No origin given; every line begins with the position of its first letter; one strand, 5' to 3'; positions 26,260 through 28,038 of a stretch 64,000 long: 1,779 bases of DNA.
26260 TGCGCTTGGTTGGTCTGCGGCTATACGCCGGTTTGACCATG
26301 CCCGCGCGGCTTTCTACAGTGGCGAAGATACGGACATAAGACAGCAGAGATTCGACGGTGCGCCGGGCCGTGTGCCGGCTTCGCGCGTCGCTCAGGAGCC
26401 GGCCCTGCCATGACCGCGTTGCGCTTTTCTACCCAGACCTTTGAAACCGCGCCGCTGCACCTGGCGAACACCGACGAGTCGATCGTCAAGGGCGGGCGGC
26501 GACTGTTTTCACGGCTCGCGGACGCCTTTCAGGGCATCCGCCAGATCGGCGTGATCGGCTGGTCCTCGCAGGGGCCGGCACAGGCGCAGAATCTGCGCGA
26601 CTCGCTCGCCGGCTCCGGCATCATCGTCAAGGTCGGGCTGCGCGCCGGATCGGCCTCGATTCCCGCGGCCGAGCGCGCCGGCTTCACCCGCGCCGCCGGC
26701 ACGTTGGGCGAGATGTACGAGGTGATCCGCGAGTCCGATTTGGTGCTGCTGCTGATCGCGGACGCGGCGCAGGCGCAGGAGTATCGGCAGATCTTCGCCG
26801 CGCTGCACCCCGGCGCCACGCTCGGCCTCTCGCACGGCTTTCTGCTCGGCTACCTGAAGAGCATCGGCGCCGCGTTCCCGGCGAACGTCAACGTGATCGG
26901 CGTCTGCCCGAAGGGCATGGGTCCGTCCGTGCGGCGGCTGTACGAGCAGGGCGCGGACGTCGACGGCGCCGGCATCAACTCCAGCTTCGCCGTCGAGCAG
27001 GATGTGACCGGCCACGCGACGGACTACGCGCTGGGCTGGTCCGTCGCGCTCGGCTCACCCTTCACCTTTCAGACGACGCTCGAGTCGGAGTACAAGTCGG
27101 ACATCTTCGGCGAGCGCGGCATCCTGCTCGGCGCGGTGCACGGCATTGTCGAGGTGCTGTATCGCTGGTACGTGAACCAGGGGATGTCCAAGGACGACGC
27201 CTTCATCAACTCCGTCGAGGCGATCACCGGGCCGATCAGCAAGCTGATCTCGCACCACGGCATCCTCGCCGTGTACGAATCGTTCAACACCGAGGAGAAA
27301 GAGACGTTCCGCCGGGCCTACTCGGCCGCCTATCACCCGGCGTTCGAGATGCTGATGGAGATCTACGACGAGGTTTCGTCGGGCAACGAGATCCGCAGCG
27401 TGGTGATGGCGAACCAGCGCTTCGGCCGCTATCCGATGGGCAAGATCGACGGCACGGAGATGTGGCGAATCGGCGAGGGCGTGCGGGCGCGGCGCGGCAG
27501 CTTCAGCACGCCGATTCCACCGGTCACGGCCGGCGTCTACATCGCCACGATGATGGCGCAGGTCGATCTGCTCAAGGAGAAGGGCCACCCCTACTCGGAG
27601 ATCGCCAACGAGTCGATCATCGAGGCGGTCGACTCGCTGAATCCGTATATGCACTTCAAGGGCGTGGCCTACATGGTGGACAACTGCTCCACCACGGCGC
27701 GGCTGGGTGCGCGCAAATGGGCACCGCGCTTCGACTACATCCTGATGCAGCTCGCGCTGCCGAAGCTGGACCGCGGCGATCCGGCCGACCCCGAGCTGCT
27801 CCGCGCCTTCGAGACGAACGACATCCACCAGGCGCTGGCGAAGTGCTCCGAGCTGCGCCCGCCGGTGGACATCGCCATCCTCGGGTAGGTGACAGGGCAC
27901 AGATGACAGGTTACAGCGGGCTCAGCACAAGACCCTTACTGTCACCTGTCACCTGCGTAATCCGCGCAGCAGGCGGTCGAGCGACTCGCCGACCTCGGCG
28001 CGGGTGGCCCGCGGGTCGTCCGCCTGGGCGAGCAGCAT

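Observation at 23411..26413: Lower-GC vsr-dcm-restriction-endonuclease island next to an adenylate-cyclase remnant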

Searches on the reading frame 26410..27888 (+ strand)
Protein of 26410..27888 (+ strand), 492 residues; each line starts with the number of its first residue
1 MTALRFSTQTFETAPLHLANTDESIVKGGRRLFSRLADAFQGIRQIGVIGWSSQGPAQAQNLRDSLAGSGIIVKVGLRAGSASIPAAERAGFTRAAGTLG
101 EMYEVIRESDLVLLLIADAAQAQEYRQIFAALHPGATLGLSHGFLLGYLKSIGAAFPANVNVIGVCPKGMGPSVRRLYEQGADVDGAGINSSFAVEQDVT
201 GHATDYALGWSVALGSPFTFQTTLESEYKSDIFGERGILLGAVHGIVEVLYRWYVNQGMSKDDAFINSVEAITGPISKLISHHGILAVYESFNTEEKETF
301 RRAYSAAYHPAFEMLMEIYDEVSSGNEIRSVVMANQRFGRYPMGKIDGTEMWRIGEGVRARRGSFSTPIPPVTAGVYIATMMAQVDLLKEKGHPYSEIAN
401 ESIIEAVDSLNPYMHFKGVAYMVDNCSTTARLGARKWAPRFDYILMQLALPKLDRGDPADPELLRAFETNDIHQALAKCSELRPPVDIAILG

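Call 3: search_protein_families(library=pfam, proteins=[window:26410-27888:+], max_evalue=0.01)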
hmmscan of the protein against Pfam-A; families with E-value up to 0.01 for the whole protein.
window:26410-27888:+ (492 aa): 2 families
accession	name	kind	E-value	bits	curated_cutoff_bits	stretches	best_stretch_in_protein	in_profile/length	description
PF01450.25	KARI_C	-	4e-40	137.9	29.1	2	225-361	2-141/144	Ketol-acid reductoisomerase, C-terminal domain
PF07991.19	KARI_N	-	1.8e-30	106.1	20.6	1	44-216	5-161/165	Acetohydroxy acid isomeroreductase, NADPH-binding domain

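Call 4: search_protein_families(library=ncbifam, proteins=[window:26410-27888:+], max_evalue=0.01)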
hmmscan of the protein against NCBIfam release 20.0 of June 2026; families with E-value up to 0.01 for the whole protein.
window:26410-27888:+ (492 aa): 4 families
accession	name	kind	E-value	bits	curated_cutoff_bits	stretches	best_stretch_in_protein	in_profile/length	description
TIGR00465.1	ilvC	equivalog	5.8e-62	209.5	226.15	2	45-359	5-307/314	ketol-acid reductoisomerase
NF004017.0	PRK05479.1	equivalog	7e-42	143.3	336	1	44-291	18-250/337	ketol-acid reductoisomerase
NF009940.0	PRK13403.1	equivalog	2.1e-25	89.3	406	1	44-271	17-229/335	ketol-acid reductoisomerase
NF003557.0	PRK05225.1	equivalog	2.2e-19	69.4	713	1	33-262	28-248/491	ketol-acid reductoisomerase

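Call 17: find_related_loci(query=window:26410-27888:+, collection=genome_contigs, flank=10000)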
Query window:26410-27888:+ (492 aa) in genome_contigs; peptide patterns used: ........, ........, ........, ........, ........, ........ (x = any residue, [..] = any of these).
599 stretches matched a pattern (row limit reached: there are more); 551 encode a relative of the query (tblastn E <= 1e-3); the best 80 are kept; 80 distinct loci.
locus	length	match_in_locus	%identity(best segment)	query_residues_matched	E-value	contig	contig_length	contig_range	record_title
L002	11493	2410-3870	82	6-492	0e+0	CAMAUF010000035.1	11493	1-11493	MAG: bacterium isolate MaH-04nov19-200 genome assembly, contig: MaH-04nov19-C14548, whole genome shotgun sequence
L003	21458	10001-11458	83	6-491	0e+0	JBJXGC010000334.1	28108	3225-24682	MAG: Dehalococcoidia bacterium isolate F1F2.bin.348 k127_8818982, whole genome shotgun sequence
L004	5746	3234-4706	80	1-492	0e+0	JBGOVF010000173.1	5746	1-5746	MAG: Tepidiformaceae bacterium isolate OBJ_0618_7090110_121 k141_6808918_length_5746_cov_33.3991, whole genome shotgun s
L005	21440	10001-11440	81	12-491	0e+0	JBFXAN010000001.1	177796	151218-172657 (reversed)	MAG: Dehalococcoidia bacterium isolate CA_2019_TPBS_23 NODE_738_length_177796_cov_5.230716_TPBS, whole genome shotgun se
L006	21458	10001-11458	78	6-491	0e+0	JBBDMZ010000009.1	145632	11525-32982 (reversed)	MAG: Dehalococcoidia bacterium isolate LejiaB_67_17 Lejia_B_149_length_145632_cov_10, whole genome shotgun sequence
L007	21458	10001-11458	78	6-491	0e+0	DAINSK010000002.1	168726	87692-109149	MAG TPA_asm: Chloroflexota bacterium isolate CTOTU41451 NODE_31_length_168726_cov_16.066419, whole genome shotgun sequen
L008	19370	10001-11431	77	15-491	0e+0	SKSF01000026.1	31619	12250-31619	MAG: Dehalococcoidia bacterium isolate CSSed162cmA_515 CSSed16-2cmA-1878, whole genome shotgun sequence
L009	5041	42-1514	77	1-491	0e+0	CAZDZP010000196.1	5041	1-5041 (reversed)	MAG TPA_asm: uncultured Anaerolineaceae bacterium isolate SRP072547_co1_251 genome assembly, contig: NODE_38204_length_5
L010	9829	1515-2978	75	4-491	0e+0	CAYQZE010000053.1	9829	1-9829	MAG TPA_asm: uncultured Dehalococcoidia bacterium isolate binchicken_co165_361 genome assembly, contig: k141_1242738, wh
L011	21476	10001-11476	74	1-492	0e+0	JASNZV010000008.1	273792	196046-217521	MAG: Caldilineaceae bacterium isolate CHLO-10 HKU-EGSB-CHLO-10_8, whole genome shotgun sequence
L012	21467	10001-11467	74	4-492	0e+0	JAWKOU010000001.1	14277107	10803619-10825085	MAG: Caldilineaceae bacterium isolate BC1.69 BC1.69.fa-1, whole genome shotgun sequence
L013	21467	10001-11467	73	4-492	0e+0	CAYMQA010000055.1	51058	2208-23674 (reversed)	MAG TPA_asm: uncultured Caldilinea sp. isolate SRP329715_co2_365 genome assembly, contig: NODE_1370_length_51058_cov_6.6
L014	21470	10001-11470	73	3-492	0e+0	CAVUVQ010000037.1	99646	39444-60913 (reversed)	MAG: uncultured Chloroflexia bacterium isolate MFD01213.bin.2.17 genome assembly, contig: contig_58165, whole genome sho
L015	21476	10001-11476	72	1-492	0e+0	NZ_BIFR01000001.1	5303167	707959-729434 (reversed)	Tengunoibacter tsumagoiensis strain Uno3 sequence1, whole genome shotgun sequence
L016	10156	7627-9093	74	3-491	0e+0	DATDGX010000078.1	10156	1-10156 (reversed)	MAG TPA_asm: Candidatus Binataceae bacterium isolate SMAG_U263 k141_13617, whole genome shotgun sequence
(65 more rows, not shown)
